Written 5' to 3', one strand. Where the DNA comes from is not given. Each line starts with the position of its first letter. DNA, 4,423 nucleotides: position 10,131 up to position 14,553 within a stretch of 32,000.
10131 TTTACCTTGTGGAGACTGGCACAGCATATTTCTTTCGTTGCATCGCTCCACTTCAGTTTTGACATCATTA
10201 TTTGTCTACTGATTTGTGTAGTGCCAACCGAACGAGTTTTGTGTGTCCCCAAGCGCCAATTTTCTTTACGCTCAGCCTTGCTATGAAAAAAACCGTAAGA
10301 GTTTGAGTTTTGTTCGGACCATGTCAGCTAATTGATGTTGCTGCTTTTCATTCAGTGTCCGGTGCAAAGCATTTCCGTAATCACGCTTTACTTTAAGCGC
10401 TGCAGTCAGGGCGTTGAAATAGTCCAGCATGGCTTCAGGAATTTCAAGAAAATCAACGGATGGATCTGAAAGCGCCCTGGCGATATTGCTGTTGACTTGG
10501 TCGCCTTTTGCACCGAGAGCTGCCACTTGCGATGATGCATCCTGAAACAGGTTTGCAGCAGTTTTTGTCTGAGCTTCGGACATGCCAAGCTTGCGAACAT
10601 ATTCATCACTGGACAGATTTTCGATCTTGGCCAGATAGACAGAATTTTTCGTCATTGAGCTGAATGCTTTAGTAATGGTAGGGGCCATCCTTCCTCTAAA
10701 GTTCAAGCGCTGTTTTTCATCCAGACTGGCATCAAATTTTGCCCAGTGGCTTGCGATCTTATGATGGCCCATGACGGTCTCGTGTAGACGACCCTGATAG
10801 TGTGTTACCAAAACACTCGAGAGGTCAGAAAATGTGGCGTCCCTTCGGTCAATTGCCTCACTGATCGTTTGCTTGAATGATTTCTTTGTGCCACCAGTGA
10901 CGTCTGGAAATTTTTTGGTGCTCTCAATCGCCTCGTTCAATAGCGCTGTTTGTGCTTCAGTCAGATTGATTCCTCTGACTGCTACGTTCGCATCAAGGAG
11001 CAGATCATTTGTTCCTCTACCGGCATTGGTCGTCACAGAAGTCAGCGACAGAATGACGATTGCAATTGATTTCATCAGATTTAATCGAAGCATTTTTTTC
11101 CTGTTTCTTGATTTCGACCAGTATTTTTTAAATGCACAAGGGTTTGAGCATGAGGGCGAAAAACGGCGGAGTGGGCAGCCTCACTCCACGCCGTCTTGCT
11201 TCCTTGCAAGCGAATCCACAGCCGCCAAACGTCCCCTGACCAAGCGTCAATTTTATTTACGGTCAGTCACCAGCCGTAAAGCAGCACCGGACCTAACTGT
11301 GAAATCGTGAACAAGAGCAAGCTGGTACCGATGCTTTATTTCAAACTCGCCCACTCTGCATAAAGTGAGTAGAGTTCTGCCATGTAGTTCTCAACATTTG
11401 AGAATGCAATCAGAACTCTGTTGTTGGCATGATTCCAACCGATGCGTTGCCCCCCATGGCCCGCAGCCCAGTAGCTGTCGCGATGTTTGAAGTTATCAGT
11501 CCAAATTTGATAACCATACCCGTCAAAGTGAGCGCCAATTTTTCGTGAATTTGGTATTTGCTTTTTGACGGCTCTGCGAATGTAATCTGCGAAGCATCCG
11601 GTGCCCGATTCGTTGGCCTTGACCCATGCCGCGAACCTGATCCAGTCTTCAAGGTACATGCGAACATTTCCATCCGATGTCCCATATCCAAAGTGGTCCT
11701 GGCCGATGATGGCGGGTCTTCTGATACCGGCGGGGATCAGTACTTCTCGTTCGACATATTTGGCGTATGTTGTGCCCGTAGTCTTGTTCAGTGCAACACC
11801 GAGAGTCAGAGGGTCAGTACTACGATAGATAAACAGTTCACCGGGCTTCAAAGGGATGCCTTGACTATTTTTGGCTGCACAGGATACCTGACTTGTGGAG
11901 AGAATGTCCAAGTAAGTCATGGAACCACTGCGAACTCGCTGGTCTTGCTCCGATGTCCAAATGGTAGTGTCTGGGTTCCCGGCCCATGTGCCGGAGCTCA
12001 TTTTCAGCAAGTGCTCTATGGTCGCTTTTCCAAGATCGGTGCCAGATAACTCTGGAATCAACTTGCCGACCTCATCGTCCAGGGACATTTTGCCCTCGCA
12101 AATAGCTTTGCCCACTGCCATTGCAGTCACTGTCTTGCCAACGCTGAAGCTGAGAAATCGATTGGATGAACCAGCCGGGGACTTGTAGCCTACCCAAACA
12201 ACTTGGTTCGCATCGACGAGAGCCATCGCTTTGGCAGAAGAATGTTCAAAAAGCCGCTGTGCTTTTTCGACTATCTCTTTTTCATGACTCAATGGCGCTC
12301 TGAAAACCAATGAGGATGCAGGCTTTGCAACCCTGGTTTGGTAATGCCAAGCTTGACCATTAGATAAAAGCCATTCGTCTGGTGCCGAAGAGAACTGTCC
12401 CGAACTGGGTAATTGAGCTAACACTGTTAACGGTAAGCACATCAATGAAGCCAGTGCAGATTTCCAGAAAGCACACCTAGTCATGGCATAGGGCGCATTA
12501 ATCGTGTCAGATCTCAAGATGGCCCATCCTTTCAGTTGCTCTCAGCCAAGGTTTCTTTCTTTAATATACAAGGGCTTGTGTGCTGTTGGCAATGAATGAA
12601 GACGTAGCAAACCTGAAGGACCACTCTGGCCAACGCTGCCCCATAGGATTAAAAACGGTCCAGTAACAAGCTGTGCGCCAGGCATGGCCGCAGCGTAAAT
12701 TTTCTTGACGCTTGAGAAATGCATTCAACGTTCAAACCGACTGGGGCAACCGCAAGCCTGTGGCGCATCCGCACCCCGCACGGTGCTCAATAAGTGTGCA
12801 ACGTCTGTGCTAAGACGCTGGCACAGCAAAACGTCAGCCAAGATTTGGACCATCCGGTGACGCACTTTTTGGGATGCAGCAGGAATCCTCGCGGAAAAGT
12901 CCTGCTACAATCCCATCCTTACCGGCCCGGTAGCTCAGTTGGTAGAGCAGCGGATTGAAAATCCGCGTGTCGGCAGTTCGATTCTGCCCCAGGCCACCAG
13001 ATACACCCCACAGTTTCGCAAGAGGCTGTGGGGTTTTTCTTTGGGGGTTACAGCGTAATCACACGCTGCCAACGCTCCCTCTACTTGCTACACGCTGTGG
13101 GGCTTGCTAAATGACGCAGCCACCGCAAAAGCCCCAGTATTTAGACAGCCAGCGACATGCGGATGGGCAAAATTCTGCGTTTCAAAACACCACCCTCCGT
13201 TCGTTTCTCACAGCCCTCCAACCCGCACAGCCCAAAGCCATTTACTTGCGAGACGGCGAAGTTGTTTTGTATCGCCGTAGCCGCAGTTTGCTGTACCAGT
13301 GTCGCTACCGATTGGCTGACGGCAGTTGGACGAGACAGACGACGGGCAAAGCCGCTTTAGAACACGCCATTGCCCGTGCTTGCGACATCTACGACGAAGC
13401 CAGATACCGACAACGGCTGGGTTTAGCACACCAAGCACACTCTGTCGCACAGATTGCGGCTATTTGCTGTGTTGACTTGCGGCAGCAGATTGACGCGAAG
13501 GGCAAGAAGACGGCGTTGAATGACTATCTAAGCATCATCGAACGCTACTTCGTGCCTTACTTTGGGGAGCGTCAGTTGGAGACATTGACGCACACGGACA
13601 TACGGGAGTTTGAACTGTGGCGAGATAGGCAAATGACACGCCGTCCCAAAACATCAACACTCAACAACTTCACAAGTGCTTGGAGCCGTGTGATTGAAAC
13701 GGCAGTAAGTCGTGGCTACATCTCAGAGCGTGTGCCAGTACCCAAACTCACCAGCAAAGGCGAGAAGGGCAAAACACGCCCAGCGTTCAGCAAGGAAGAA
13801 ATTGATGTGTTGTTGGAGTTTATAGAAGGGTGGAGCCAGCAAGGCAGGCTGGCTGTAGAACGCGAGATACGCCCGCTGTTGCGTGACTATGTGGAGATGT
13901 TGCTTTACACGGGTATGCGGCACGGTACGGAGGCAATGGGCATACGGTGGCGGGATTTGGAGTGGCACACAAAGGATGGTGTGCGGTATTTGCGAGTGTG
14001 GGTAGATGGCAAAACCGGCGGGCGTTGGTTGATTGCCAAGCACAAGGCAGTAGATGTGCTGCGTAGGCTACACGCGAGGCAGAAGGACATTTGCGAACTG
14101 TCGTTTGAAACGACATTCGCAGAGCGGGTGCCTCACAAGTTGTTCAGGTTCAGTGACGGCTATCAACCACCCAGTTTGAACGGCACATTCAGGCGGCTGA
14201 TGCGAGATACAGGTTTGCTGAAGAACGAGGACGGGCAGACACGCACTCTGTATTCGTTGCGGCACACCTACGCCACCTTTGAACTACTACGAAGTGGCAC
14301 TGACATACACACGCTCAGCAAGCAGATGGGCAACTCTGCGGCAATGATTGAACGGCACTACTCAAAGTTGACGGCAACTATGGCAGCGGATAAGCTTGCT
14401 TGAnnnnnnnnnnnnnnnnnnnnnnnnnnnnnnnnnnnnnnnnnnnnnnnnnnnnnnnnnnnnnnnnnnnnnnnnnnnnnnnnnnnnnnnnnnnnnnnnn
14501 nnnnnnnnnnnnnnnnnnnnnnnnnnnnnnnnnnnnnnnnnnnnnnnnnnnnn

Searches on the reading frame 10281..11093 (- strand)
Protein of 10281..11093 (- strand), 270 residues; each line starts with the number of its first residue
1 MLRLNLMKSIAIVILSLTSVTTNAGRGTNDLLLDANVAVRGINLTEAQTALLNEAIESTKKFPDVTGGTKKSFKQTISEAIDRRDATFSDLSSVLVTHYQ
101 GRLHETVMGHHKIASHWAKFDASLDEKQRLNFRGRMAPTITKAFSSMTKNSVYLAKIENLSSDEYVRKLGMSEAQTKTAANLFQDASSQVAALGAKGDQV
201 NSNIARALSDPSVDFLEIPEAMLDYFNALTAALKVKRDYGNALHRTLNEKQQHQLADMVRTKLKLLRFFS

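Call 13: search_protein_families(library=pfam, proteins=[window:10281-11093:-], max_evalue=0.01)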
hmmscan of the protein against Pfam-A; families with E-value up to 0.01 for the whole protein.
window:10281-11093:- (270 aa): 2 families
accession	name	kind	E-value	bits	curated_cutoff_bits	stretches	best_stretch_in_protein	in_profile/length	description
PF07311.17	Dodecin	-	0.0034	18.1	22.5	1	61-112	3-54/64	Dodecin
PF13801.11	Metal_resist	-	0.0097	16.5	29.2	0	169-221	40-92/125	Heavy-metal resistance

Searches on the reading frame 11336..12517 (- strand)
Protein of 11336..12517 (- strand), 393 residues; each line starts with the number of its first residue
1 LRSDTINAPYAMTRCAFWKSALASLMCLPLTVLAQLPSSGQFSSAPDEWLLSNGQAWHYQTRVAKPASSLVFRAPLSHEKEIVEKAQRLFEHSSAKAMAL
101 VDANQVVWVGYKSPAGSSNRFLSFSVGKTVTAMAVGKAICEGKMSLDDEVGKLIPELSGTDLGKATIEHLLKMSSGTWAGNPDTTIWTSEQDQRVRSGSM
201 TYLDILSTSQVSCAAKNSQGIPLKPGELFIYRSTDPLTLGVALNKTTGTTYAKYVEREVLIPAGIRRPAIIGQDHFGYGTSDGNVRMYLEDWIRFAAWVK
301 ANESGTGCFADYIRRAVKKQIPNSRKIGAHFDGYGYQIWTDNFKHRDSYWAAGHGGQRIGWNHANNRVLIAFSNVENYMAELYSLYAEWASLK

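Call 13: search_protein_families(library=pfam, proteins=[window:11336-12517:-], max_evalue=0.01)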
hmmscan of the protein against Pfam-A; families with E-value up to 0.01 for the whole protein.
window:11336-12517:- (393 aa): 1 family
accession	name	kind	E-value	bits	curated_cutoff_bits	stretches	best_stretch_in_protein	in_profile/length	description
PF00144.29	Beta-lactamase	-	2.4e-28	99.7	27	1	97-377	18-312/329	Beta-lactamase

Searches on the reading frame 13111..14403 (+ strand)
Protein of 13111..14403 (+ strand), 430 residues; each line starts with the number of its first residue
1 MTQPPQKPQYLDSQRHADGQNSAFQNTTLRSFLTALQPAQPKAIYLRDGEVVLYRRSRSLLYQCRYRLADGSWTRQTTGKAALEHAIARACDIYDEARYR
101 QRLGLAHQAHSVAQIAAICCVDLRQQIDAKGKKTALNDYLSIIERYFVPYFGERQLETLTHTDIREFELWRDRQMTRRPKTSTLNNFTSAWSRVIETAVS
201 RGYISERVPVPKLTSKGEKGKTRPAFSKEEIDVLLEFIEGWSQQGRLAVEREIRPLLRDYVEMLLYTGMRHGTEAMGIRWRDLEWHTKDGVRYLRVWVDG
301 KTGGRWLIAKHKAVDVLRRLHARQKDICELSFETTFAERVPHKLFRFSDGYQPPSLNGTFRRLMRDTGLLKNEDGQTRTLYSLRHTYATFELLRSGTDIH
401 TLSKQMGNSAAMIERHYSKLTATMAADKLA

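Call 13: search_protein_families(library=pfam, proteins=[window:13111-14403:+], max_evalue=0.01)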
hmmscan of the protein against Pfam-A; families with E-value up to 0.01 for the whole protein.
window:13111-14403:+ (430 aa): 2 families
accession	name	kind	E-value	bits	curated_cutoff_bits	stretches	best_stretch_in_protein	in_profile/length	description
PF00589.27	Phage_integrase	-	4.7e-07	30.2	27.1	1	258-421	25-169/172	Phage integrase family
PF14659.12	Phage_int_SAM_3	-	0.00028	21.5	22.6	1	133-167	19-53/58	Phage integrase, N-terminal SAM-like domain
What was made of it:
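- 13111..14403 (+): Large tyrosine integrase (430 aa). Pfam Phage_integrase and Phage_int_SAM_3 (call 13).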

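Call 23: search_protein_families(library=ncbifam, proteins=[window:13111-14403:+], max_evalue=0.01)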
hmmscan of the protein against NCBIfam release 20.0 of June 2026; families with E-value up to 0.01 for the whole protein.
window:13111-14403:+ (430 aa): 1 family
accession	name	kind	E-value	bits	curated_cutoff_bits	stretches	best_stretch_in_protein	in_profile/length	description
TIGR02249.1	integrase_gron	subfamily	2e-05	24.1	265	1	377-410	258-290/315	integron integrase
